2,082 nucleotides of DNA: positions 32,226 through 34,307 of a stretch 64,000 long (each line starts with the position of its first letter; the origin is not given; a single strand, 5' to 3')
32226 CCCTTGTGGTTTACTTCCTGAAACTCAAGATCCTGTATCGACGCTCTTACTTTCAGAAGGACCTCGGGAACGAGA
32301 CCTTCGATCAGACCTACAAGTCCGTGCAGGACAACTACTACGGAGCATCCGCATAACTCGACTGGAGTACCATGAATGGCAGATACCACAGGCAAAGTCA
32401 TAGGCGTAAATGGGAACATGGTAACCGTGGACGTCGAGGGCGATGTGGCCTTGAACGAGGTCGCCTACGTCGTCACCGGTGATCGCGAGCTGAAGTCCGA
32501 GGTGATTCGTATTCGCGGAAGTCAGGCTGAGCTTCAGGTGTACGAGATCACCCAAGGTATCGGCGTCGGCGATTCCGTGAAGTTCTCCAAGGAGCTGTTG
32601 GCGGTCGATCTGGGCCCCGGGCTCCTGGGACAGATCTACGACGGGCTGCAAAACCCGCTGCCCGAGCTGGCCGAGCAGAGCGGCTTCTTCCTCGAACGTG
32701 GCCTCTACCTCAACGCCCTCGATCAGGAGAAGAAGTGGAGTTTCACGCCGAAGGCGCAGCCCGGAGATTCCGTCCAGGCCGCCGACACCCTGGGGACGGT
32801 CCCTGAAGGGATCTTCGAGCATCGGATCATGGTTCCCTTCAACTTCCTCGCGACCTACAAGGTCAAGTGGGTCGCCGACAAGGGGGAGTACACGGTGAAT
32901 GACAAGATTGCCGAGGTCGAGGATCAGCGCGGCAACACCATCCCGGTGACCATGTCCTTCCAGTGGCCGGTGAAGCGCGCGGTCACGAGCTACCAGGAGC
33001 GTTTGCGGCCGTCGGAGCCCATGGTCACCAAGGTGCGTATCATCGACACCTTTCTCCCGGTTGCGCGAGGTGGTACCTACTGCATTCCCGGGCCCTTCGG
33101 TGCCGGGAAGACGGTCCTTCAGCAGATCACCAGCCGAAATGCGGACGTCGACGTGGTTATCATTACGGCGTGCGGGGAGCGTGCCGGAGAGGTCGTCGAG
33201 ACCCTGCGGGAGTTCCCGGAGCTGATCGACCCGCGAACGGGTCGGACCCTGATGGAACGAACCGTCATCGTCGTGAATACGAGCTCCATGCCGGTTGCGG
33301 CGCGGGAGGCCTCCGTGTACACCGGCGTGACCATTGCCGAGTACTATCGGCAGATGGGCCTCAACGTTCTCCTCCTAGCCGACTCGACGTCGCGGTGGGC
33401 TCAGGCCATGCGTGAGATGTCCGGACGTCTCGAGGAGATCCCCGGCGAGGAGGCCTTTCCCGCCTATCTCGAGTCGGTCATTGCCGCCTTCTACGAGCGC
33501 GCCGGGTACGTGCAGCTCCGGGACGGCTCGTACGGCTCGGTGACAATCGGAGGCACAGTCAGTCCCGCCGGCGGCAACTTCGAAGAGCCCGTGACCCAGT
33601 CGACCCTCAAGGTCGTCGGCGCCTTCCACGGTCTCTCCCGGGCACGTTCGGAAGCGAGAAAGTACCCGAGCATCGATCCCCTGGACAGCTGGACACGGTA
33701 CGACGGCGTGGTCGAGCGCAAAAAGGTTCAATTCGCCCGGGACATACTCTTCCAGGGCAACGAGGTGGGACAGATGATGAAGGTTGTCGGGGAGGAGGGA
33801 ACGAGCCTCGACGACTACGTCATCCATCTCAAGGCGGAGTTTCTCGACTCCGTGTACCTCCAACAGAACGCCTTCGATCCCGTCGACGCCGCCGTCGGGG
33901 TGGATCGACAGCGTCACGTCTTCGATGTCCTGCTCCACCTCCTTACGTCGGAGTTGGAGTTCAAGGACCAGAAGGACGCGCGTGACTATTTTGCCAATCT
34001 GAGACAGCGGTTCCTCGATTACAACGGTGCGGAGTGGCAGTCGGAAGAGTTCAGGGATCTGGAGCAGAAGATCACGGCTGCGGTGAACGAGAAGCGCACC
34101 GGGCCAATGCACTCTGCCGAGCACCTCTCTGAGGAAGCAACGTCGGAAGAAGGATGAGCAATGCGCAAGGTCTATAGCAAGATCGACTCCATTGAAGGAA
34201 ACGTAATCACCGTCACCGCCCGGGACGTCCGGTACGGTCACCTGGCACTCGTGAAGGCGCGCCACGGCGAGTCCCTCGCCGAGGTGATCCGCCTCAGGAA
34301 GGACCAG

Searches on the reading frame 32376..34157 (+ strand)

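Call 79: search_protein_families(library=pfam, proteins=[window:32376-34157:+], max_evalue=0.00001)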
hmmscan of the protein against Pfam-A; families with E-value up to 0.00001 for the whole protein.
window:32376-34157:+ (593 aa): 4 families
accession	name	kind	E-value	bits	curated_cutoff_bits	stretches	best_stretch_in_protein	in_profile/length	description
PF00006.31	ATP-synt_ab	-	4.2e-65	219.8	29.5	1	220-439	2-212/213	ATP synthase alpha/beta family, nucleotide-binding domain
PF16886.11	ATP-synt_ab_Xtn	-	2.4e-28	98.2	25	1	113-200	2-88/88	ATPsynthase alpha/beta subunit barrel-sandwich domain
PF22919.1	ATP-synt_VA_C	-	5.1e-07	30.1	24.7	1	456-520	21-85/101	C-terminal domain of V and A type ATP synthase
PF02874.29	ATP-synt_ab_N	-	5.8e-07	30.4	20.9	1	8-70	1-67/69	ATP synthase alpha/beta family, beta-barrel domain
